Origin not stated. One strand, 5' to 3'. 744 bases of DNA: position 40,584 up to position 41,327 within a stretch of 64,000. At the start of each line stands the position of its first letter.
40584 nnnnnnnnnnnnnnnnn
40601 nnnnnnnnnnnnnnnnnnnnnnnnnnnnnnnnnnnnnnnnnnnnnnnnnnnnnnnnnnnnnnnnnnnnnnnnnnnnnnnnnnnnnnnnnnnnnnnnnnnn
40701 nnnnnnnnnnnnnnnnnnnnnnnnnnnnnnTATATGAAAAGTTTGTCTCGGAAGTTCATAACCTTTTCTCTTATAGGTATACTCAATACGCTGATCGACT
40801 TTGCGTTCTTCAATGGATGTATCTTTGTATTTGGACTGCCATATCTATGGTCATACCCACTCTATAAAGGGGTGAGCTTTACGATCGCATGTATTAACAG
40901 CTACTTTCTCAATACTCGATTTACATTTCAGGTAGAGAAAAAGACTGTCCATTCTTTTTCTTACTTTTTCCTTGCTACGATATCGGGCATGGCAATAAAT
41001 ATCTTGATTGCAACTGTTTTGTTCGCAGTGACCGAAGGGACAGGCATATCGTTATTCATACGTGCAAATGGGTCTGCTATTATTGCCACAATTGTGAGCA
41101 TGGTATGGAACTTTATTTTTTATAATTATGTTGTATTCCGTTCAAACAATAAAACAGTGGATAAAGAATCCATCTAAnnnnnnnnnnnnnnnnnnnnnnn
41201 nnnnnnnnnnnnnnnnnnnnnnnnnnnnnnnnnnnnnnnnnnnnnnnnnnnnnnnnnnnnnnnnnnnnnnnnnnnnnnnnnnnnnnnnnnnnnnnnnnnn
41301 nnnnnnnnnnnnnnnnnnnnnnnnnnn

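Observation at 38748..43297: Processive GT2 synthase plus a GtrA / GT-C / GtrB-like triad: candidate lipid-linked surface-glycan pathway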

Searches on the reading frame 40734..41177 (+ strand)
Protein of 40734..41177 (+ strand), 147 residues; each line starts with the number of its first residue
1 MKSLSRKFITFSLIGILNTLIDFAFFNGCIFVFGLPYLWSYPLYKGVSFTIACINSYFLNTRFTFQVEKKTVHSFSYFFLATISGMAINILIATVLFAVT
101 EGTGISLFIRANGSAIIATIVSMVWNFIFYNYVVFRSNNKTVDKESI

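Call 3: search_protein_families(library=pfam, proteins=[window:40734-41177:+], max_evalue=0.01)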
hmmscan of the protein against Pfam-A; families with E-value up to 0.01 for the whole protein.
window:40734-41177:+ (147 aa): 1 family
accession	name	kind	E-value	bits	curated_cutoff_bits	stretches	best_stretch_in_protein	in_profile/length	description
PF04138.20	GtrA_DPMS_TM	-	3.2e-18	66.5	26.1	1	11-135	2-117/117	GtrA/DPMS, transmembrane domain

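Call 4: search_protein_families(library=ncbifam, proteins=[window:40734-41177:+], max_evalue=0.01)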
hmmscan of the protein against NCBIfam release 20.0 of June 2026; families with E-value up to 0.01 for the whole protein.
window:40734-41177:+ (147 aa): 0 families

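Call 41: search_solved_structures(query=window:40734-41177:+, max_evalue=10, show_alignments=2)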
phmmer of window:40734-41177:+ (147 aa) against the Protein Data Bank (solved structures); distinct sequences matched with E-value up to 10: 1.
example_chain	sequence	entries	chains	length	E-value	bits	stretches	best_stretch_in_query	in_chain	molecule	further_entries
9ujd_A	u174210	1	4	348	0.11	15.9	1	24-58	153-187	Branched-chain amino acid aminotransferase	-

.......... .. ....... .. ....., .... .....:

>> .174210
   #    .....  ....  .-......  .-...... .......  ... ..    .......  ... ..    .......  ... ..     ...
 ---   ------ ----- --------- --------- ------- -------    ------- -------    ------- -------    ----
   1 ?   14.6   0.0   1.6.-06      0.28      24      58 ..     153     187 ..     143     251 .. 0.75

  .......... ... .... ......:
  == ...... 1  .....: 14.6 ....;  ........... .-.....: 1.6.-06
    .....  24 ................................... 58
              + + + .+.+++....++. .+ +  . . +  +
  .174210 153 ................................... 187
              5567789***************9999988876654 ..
